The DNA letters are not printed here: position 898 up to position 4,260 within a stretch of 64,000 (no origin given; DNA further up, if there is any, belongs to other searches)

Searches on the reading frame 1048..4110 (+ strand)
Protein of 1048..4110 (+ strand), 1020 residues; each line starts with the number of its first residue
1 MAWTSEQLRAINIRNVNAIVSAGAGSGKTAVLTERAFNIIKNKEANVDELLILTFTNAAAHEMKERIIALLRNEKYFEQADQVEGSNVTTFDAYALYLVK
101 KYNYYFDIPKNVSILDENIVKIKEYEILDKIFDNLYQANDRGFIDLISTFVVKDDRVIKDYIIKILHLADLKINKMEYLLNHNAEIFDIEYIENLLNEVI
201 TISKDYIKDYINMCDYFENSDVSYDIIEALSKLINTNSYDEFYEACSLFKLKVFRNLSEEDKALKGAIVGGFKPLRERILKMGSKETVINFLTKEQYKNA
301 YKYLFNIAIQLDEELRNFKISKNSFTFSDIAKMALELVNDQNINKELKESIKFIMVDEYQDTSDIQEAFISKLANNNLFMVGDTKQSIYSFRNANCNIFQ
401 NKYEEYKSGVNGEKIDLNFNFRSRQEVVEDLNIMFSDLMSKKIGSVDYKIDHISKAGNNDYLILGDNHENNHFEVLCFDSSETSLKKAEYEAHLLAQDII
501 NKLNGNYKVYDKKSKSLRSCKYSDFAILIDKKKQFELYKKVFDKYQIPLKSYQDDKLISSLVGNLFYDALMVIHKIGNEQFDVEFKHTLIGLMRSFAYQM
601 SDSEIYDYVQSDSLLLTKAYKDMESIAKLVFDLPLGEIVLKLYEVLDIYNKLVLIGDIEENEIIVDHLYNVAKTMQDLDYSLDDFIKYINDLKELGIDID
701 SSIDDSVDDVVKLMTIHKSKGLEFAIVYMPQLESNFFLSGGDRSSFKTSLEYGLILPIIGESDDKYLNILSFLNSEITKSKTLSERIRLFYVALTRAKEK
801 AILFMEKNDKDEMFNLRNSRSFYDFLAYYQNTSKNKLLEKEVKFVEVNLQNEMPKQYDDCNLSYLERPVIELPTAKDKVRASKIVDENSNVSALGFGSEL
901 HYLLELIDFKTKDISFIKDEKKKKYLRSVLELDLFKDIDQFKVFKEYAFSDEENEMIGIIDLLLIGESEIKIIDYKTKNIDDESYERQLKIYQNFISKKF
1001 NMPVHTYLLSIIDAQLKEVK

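Call 72: search_protein_families(library=ncbifam, proteins=[window:1048-4110:+], max_evalue=1e-10)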
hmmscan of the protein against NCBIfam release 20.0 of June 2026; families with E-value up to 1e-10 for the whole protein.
window:1048-4110:+ (1020 aa): 12 families
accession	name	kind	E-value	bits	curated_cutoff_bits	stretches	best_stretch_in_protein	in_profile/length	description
TIGR02785.1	addA_Gpos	equivalog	3.9e-111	372.8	707.65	2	3-621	2-669/1234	helicase-exonuclease AddAB subunit AddA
TIGR02784.1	addA_alphas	equivalog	1.2e-49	169.6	860.75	2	128-535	166-596/1138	double-strand break repair helicase AddA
TIGR00609.1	recB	equivalog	5.3e-47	160.6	696.05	1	219-868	243-878/1175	exodeoxyribonuclease V subunit beta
NF010485.0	PRK13909.1-2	equivalog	2.4e-43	148.5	650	2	21-442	9-431/909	RecB-like helicase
TIGR01073.1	pcrA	equivalog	3.4e-41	141.4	911.2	2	5-122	7-116/725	DNA helicase PcrA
NF008743.0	PRK11773.1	equivalog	2.2e-38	132.1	965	2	327-435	189-297/720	DNA helicase II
TIGR01075.1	uvrD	equivalog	7.5e-37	127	1144.45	2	327-436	184-293/715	DNA helicase II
TIGR01074.1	rep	equivalog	1.8e-35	122.4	951.45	2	5-141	4-129/668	DNA helicase Rep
NF010487.0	PRK13909.1-4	equivalog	4.4e-30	104.7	759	2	683-1001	587-903/924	RecB-like helicase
NF008276.0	PRK11054.1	equivalog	1.7e-29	102.9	543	1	6-103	200-287/684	DNA helicase IV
NF008172.0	PRK10919.1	equivalog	1.1e-24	86.7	1168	1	5-119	5-112/673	DNA helicase Rep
NF008128.0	PRK10876.1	equivalog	2.9e-20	71.6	1697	1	314-548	338-577/1181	exodeoxyribonuclease V subunit beta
